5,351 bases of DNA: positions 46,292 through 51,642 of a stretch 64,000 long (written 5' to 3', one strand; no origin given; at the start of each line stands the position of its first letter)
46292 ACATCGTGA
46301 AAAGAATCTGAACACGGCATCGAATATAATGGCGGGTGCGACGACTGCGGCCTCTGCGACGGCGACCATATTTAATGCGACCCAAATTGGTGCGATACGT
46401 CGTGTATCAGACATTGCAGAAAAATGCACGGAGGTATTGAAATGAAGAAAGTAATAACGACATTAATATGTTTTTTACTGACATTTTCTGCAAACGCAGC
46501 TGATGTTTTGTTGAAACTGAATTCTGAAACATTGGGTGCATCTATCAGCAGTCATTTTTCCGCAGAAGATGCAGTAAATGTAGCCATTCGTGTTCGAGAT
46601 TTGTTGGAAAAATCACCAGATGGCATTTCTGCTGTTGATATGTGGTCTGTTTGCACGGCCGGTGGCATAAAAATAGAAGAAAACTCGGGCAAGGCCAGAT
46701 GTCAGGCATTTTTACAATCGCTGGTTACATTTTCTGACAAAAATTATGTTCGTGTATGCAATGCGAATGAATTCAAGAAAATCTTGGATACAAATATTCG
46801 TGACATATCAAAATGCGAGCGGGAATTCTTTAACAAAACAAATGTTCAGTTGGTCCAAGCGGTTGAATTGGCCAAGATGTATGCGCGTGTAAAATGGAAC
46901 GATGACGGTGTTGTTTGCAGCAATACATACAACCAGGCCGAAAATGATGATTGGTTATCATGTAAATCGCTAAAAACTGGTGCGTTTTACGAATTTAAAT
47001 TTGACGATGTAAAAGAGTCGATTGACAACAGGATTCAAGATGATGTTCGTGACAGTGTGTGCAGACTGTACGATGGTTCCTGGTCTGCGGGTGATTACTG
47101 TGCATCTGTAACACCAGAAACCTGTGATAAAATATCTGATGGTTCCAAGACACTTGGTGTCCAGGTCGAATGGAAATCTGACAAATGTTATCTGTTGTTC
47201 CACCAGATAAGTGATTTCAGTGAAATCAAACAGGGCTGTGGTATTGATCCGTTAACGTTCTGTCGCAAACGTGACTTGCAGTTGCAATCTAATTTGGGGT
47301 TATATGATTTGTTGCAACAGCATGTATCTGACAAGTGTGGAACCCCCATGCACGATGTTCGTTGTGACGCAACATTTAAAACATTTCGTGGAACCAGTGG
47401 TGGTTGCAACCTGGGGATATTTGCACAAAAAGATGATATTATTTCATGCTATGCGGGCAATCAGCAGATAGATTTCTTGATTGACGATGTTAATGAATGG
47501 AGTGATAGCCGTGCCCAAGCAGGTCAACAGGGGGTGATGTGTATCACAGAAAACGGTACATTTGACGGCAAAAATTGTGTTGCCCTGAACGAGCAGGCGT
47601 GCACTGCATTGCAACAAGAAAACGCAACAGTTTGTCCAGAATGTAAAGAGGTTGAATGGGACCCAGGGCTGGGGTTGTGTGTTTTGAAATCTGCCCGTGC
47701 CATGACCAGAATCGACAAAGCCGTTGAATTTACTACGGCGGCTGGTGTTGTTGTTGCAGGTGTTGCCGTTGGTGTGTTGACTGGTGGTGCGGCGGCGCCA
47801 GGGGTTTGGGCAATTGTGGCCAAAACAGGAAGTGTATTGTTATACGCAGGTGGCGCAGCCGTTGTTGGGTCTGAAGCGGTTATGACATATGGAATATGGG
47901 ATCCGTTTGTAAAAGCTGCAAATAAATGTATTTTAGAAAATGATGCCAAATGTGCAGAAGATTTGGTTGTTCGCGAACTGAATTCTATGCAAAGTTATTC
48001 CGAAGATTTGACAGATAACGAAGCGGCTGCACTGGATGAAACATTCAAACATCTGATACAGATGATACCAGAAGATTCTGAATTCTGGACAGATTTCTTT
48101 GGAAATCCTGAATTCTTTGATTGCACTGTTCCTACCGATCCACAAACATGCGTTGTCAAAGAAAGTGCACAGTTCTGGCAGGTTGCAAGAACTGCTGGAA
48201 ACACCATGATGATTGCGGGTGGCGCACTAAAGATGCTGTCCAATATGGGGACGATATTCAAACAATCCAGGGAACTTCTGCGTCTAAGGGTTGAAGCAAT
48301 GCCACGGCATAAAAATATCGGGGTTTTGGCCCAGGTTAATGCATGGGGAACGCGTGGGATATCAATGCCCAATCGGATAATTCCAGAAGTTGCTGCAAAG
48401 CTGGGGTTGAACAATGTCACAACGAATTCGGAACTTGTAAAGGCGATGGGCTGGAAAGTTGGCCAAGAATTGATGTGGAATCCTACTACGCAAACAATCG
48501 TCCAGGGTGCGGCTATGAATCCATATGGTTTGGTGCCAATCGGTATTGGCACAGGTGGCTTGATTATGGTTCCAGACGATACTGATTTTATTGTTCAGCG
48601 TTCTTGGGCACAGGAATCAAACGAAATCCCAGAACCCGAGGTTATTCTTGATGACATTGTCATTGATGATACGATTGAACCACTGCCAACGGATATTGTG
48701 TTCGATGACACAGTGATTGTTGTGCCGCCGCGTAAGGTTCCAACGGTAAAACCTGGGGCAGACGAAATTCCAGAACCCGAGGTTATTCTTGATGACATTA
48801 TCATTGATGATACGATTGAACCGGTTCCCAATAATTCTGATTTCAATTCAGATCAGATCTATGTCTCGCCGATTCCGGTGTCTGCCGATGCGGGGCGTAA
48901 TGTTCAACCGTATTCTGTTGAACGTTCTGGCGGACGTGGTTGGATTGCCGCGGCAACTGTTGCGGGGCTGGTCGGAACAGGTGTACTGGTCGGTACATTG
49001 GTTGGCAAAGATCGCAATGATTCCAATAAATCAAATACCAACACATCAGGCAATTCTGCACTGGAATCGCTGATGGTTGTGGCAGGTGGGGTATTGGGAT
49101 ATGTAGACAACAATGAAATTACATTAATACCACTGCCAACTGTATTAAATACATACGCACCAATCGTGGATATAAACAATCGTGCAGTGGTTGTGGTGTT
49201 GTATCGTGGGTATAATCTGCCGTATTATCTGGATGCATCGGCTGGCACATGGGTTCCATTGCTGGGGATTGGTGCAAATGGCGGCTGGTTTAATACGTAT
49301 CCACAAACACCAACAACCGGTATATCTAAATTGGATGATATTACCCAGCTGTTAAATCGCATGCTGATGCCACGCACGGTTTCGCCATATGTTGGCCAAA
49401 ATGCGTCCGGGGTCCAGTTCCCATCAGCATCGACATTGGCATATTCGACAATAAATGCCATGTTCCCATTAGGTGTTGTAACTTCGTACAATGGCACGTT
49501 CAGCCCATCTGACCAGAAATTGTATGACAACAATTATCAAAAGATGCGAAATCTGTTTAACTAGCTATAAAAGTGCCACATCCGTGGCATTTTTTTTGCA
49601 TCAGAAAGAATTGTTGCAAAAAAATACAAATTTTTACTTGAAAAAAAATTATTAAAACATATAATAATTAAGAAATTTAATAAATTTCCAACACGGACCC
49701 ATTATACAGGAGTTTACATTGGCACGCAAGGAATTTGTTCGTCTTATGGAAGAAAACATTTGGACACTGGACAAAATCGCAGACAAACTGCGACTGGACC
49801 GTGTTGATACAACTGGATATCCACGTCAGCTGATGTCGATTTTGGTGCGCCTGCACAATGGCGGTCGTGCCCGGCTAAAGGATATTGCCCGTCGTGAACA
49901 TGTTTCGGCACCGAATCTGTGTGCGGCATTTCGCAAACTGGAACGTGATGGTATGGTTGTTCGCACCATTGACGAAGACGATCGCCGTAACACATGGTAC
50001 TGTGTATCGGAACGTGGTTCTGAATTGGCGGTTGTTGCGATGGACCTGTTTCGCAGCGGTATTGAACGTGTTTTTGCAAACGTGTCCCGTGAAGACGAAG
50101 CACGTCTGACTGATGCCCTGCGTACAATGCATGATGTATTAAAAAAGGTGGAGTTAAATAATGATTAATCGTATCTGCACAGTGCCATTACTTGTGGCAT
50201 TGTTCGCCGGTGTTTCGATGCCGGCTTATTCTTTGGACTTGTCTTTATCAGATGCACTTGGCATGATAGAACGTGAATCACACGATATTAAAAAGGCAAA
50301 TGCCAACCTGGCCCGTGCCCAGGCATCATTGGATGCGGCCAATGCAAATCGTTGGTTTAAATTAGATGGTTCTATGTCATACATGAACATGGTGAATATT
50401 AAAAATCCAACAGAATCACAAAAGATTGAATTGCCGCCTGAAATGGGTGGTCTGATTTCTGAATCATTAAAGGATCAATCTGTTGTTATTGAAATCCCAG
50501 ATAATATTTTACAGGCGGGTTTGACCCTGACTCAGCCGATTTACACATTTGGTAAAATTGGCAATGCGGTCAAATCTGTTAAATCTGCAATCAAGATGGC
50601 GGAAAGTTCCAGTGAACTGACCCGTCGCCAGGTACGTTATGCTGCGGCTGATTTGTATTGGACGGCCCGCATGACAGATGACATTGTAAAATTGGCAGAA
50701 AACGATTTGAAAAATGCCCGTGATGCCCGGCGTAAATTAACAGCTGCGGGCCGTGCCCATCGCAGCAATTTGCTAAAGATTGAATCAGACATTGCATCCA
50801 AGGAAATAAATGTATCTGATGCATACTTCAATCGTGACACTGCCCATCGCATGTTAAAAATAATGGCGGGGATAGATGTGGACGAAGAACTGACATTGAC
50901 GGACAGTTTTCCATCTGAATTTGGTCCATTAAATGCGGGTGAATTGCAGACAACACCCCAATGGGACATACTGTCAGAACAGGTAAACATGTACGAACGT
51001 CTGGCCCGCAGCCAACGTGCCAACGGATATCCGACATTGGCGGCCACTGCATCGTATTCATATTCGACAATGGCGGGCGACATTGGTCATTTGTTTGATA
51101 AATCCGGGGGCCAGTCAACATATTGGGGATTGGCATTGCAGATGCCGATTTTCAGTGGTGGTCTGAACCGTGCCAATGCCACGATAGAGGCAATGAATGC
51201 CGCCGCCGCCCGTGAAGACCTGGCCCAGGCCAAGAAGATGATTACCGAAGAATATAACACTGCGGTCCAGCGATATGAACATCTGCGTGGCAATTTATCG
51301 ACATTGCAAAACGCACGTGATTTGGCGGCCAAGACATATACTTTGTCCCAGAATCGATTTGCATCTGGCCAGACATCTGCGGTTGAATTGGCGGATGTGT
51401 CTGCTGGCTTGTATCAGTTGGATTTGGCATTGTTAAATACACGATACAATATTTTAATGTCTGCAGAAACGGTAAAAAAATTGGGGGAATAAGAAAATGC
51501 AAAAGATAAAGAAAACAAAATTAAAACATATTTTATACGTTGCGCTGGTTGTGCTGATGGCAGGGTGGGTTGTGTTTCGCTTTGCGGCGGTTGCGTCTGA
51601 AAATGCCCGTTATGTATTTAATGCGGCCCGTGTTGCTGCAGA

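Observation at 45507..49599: tRNA-Gln-adjacent two-gene operon: 312-aa secreted helical protein plus a 1041-aa Cys-rich giant with a 47-aa tandem repeat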

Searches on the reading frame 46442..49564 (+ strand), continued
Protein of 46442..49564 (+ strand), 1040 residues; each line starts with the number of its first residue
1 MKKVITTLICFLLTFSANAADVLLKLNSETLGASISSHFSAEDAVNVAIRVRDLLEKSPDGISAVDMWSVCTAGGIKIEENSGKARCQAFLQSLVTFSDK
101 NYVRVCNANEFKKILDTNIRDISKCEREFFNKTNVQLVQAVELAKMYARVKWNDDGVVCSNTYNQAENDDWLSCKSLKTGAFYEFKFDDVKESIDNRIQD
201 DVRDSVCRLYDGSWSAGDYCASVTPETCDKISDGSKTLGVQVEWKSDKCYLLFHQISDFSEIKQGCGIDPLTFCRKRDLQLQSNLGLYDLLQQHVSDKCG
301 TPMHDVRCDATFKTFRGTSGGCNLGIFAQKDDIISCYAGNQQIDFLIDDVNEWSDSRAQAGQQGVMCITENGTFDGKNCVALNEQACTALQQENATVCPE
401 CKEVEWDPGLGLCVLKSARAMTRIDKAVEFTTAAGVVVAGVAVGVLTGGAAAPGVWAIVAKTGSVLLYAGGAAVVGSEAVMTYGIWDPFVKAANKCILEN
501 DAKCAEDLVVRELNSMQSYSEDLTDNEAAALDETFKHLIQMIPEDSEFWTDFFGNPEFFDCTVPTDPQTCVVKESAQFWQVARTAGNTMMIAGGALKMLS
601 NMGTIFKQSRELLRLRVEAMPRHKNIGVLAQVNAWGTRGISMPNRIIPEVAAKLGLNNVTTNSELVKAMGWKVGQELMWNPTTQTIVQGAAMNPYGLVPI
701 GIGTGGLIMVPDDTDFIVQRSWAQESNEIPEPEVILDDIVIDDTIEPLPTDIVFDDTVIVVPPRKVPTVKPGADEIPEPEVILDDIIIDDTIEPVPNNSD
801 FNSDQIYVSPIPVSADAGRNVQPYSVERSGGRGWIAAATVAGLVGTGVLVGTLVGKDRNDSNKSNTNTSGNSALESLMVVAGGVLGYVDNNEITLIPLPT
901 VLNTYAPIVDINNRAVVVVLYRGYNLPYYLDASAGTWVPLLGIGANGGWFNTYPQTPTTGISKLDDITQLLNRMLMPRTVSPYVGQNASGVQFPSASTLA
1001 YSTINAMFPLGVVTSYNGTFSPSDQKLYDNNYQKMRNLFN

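Call 52: predict_structure(alignment_id=A3)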
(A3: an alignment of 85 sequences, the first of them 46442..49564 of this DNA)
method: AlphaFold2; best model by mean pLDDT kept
length: 1040 residues; sequences in the alignment: 85
mean_pLDDT: 75.6   pTM: 0.63
mean pLDDT of the five models: 75.6, 74.9, 74.2, 73.7, 72.2
residues with pLDDT >= 90: 508; 70-90: 193; 50-70: 80; < 50: 259
segments of 3 or more residues with pLDDT < 50: 15-20, 434-471, 581-598, 632-640, 681-684, 689-870
pLDDT, mean of each block of 10 residues (from residue 1): 80 54 73 88 90 86 91 97 93 78 94 95 98 98 97 94 94 93 98 96 98 95 97 95 97 94 95 84 94 95 91 90 69 96 96 93 96 95 95 91 95 96 82 47 44 38 36 64 90 96 95 87 89 94 90 73 67 56 36 41 73 80 57 46 69 85 78 61 50 35 30 34 36 33 35 34 37 36 35 34 29 30 35 27 36 42 41 85 91 95 94 96 97 96 91 89 96 96 88 94 95 91 95 93
secondary structure, 60 per line:
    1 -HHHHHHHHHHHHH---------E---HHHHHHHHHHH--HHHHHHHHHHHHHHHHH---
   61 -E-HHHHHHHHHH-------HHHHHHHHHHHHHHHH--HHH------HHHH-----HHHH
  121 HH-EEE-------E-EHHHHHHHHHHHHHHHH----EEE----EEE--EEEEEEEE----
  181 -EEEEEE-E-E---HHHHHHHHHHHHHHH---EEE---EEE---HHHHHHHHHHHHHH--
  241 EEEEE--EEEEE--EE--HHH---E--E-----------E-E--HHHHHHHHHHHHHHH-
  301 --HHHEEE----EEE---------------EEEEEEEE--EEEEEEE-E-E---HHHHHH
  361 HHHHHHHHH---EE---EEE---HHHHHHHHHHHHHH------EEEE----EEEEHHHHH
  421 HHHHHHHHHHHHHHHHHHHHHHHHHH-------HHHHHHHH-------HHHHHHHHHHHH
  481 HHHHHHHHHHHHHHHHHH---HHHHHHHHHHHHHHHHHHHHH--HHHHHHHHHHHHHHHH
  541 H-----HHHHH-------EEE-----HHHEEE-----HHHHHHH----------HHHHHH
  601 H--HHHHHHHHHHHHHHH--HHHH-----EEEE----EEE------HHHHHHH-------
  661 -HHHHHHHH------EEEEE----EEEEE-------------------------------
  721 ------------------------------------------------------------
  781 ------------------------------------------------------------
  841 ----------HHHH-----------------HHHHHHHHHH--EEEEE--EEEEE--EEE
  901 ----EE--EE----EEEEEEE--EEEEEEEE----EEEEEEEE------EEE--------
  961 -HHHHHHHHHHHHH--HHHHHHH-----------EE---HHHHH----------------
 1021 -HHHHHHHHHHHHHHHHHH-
elements in order (helices of 4 or more, strands of 3 or more residues): H2-14 H28-38 H41-57 H64-73 H81-96 H108-111 H117-122 E124-126 H137-152 E157-159 E164-166 E169-176 E182-187 H195-209 E213-215 E219-221 H225-238 E241-245 E248-252 H285-299 E306-308 E313-315 E331-338 E341-347 H355-369 E378-380 H384-397 E404-407 E412-415 H416-446 H454-461 H469-498 H502-522 H525-541 H547-551 E559-561 E570-572 H578-584 H595-601 H604-618 H621-624 E630-633 E638-640 H647-653 H662-669 E676-680 E685-689 H851-854 H872-881 E884-888 E891-895 E898-900 E915-921 E924-931 E936-943 E950-952 H962-974 H977-983 H1000-1004 H1022-1039
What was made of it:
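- Checked: The C-terminal region has 11% Asn, but it is a conserved, confidently folded alpha/beta domain, not low-complexity sequence (call 52).
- The AlphaFold model is confident (pLDDT above 90 for the N, M and C domains; call 52).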

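Call 55: fold_search(model_id=the predicted structure, library=pdb)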
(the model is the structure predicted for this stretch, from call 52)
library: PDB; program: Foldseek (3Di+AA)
matches with E <= 10: 564; with E <= 0.001: 0
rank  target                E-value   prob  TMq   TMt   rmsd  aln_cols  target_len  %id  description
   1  5vlo_B                4.7e-01  0.06  0.06  0.14  19.0       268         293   12  The structure of human CamKII with bound inhibitor (released 2017-08-23)
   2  4kp4_B                5.2e-01  0.08  0.06  0.17  16.6       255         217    8  Deciphering cis-trans directionality and visualizing autophosphorylation in histidine kinases. (released 2014-02-12)
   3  6ko6                  5.7e-01  0.03  0.05  0.11  19.1       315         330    8  Crystal structure of AMPPNP bound Cka1 from C. neoformans (released 2019-11-06)
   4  4g6x                  6.0e-01  0.15  0.07  0.27   8.3       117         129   15  Crystal structure of glyoxalase/bleomycin resistance protein from Catenulispora acidiphila. (released 2012-08-15)
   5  3zxt_B                6.6e-01  0.04  0.06  0.15  18.3       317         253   11  Dimeric structure of DAPK-1 catalytic domain in complex with AMPPCP- Mg (released 2012-07-25)
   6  6i0v_A                6.9e-01  0.12  0.04  0.10  13.2       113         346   12  Crystal structure of DmTailor in complex with CACAGU RNA (released 2018-12-05)
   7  6bab_D                7.6e-01  0.08  0.04  0.13  18.6       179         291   10  The structure of human CamKII with bound inhibitor (released 2017-11-29)
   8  2xuu                  8.3e-01  0.05  0.08  0.16  17.4       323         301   10  Crystal structure of a DAP-kinase 1 mutant (released 2011-11-02)
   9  4fg9_A                8.3e-01  0.04  0.05  0.13  18.0       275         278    6  Crystal structure of human calcium/calmodulin-dependent protein kinase I 1-320 in complex with ATP (released 2013-01-23)
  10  5z4c                  8.8e-01  0.07  0.05  0.12  20.0       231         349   10  Crystal structure of Tailor (released 2018-10-31)
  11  6i0u_A                9.2e-01  0.11  0.04  0.10  13.0       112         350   12  Crystal structure of DmTailor in complex with U6 RNA (released 2018-12-05)
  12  4uv0                  9.6e-01  0.04  0.07  0.15  17.9       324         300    9  Structure of a semisynthetic phosphorylated DAPK (released 2015-08-12)
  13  1q61_A                1.0e+00  0.03  0.04  0.09  18.8       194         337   11  PKA triple mutant model of PKB (released 2003-09-30)
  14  6i0t_A                1.1e+00  0.10  0.04  0.10  13.2       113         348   12  Crystal structure of DmTailor in complex with GpU (released 2018-12-05)
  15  5wu6_B                1.1e+00  0.03  0.04  0.09  19.8       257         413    8  Crystal structure of apo human Tut1, form IV (released 2017-05-31)
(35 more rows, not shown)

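Call 61: fold_search(model_id=the predicted structure, library=viral)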
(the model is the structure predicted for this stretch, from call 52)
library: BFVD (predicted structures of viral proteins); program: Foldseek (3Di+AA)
matches with E <= 10: 72; with E <= 0.001: 0
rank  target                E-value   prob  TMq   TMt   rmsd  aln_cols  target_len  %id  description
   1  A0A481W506            7.0e-01  0.05  0.06  0.12  20.0       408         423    8  Uncharacterized protein [Pseudomonas phage Psa21]
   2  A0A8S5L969            7.0e-01  0.04  0.04  0.12  26.7       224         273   12  Restriction enzyme [Myoviridae sp. ctPuP5]
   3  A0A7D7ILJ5            8.1e-01  0.08  0.04  0.07  16.7       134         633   10  (no name in the UniProt tables at hand)
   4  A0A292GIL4            1.3e+00  0.18  0.03  0.23   8.5        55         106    9  (no name in the UniProt tables at hand)
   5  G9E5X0                1.6e+00  0.04  0.04  0.07  32.2       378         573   10  Ubiquitin-like domain-containing protein [Micromonas pusilla virus SP1]
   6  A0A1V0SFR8            2.0e+00  0.10  0.04  0.09   9.5        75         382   15  Uncharacterized protein [Hokovirus HKV1]
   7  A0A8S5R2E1            2.0e+00  0.01  0.03  0.04  60.2       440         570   10  Uncharacterized protein [Siphoviridae sp. ctWWc42]
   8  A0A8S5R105            2.3e+00  0.03  0.04  0.06  32.8       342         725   10  Baseplate wedge protein [Myoviridae sp. cteBs22]
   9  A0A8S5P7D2            2.4e+00  0.09  0.04  0.24   5.9        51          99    8  Uncharacterized protein [Siphoviridae sp. ctmYS12]
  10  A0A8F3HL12            2.4e+00  0.02  0.03  0.03  20.7       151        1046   13  Phage tail fiber protein [Escherichia phage vB_EcoM-ZQ3]
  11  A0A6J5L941            2.8e+00  0.04  0.07  0.11  14.6       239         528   11  histidine kinase [uncultured Caudovirales phage]
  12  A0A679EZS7            2.8e+00  0.03  0.04  0.07  20.7       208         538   11  (no name in the UniProt tables at hand)
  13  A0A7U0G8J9            2.9e+00  0.13  0.06  0.37   7.9       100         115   13  (no name in the UniProt tables at hand)
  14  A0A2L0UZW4            3.1e+00  0.21  0.03  0.40   2.5        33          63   15  Uncharacterized protein [Agrobacterium phage Atu_ph07]
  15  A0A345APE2            3.1e+00  0.12  0.06  0.41  10.5       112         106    9  (no name in the UniProt tables at hand)
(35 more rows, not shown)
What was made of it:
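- Even so, Foldseek finds nothing in the PDB or BFVD (calls 55, 61).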

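Call 67: search_protein_families(library=pfam, proteins=[P0204, P0209, P0219, P0233, P0234, P0242], max_evalue=0.01)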
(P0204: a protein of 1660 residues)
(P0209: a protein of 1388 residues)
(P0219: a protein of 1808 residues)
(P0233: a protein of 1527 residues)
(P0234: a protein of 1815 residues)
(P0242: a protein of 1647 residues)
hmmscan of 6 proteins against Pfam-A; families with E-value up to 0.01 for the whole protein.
P0204 (1660 aa): 0 families

P0209 (1388 aa): 0 families

P0219 (1808 aa): 0 families

P0233 (1527 aa): 0 families

P0234 (1815 aa): 1 family
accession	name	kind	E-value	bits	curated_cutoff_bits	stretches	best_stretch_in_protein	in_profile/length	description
PF20573.4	DUF6782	-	0.00032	20.5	27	1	1703-1761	45-101/241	Putative metallopeptidase family (DUF6782)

P0242 (1647 aa): 1 family
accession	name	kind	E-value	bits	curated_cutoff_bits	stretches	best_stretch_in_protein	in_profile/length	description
PF22863.1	TraI_middle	-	3.8e-05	24.2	27.6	0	1090-1130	31-71/89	TraI-like middle domain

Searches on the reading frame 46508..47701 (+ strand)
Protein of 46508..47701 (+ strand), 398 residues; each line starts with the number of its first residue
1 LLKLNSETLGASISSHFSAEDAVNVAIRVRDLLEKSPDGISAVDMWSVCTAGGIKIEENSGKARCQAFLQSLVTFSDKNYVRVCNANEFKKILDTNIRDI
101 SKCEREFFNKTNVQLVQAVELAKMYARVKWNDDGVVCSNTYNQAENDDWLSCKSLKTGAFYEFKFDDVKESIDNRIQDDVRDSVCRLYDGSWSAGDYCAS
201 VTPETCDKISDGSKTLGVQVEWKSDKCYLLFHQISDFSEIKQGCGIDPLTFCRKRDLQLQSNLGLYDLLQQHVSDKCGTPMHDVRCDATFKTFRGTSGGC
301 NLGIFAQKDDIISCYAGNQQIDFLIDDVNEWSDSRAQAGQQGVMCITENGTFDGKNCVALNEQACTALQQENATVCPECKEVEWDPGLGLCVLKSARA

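Call 81: search_solved_structures(query=A7, max_evalue=10)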
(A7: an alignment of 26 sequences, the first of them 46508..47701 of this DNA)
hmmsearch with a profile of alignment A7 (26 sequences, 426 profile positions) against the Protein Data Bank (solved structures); distinct sequences matched with E-value up to 10: 1.
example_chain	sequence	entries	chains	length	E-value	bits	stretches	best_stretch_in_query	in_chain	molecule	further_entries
8jan_a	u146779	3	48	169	0.72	12.3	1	287-360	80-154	BplB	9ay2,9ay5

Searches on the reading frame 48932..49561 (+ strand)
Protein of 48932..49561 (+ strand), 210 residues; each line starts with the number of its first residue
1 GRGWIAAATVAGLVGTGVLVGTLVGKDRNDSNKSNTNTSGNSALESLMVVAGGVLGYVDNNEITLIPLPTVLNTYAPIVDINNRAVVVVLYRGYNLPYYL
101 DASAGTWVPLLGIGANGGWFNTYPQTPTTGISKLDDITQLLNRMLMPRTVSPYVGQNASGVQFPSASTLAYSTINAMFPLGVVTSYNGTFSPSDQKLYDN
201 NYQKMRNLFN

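Call 80: search_solved_structures(query=A6, max_evalue=10)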
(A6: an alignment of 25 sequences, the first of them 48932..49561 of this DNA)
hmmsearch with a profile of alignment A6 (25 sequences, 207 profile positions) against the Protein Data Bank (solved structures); distinct sequences matched with E-value up to 10: 0.

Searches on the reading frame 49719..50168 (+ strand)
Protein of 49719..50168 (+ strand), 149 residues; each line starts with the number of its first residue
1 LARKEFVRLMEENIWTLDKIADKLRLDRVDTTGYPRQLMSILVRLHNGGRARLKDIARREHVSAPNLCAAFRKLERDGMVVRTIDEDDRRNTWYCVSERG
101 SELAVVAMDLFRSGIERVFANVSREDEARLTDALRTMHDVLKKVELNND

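Call 6: search_protein_families(library=pfam, proteins=[window:49719-50168:+], max_evalue=0.1)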
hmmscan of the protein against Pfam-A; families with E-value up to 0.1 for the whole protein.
window:49719-50168:+ (149 aa): 10 families
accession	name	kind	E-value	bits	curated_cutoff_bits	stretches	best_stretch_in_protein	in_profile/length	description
PF01047.28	MarR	-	3e-12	46.7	24.6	1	39-91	6-58/59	MarR family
PF12802.13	MarR_2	-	4.9e-07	30.3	27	1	37-90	6-60/61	MarR family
PF01638.23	HxlR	-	3.8e-06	27.1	20.8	1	39-110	8-79/91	HxlR-like helix-turn-helix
PF13463.12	HTH_27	-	5.5e-06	27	22.2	1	44-100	13-68/68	Winged helix DNA-binding domain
PF22381.2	Staph_reg_Sar_Rot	-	0.0035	17.8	27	1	40-103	18-81/85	Transcriptional regulator SarA/Rot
PF02082.26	Rrf2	-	0.0041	17.7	30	1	37-80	10-53/132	Iron-dependent Transcriptional regulator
PF13601.12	HTH_34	-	0.016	15.8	27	1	39-103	6-68/80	Winged helix DNA-binding domain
PF13412.12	HTH_24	-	0.017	15.1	21.9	1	41-80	8-47/48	Winged helix-turn-helix DNA-binding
PF19495.4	DUF6030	-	0.069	13.1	26.7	0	58-99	85-124/254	Family of unknown function (DUF6030)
PF08784.17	RPA_C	-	0.099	13.8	22.6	0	53-87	72-106/106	Replication protein A C terminal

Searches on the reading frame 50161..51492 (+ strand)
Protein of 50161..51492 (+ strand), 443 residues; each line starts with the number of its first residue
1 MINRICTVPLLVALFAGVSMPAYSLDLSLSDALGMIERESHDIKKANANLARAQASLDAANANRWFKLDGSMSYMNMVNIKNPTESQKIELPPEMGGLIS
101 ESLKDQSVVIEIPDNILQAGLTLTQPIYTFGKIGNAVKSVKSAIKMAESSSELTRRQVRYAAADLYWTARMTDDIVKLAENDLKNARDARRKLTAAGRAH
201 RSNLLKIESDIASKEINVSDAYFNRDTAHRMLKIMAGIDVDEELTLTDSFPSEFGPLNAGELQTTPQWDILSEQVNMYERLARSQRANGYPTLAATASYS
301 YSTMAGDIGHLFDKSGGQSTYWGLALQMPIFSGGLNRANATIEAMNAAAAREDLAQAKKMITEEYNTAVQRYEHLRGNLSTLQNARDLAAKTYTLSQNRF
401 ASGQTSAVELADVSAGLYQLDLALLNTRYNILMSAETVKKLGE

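Call 10: search_protein_families(library=ncbifam, proteins=[window:50161-51492:+], max_evalue=0.001)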
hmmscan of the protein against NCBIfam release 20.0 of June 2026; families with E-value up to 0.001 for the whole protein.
window:50161-51492:+ (443 aa): 7 families
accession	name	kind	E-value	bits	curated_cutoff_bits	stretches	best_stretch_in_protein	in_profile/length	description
TIGR01844.1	type_I_sec_TolC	subfamily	1e-24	87.3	225.15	1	118-435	72-390/414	TolC family outer membrane protein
TIGR01845.1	outer_NodT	subfamily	2.9e-15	56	210.05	1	38-434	68-449/460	efflux transporter outer membrane subunit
NF033143.1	efflux_OM_AdeK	equivalog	4.6e-09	35.5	900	1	285-426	304-442/480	multidrug efflux RND transporter AdeIJK outer membrane channel subunit AdeK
NF007002.0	PRK09465.1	equivalog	2.6e-05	23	495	1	284-439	262-420/460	outer membrane channel protein TolC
NF033142.1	efflux_OM_AdeC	exception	2.8e-05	22.9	975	1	286-425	305-441/465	multidrug efflux RND transporter AdeABC outer membrane channel subunit AdeC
NF052390.1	efflux_OMP_AbuO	equivalog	9.7e-05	21.2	700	0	280-433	271-421/447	multidrug efflux outer membrane protein AbuO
NF007347.1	PRK09837.1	subfamily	0.00019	20.4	598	0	285-430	301-443/461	Cu(I)/Ag(I) efflux RND transporter outer membrane protein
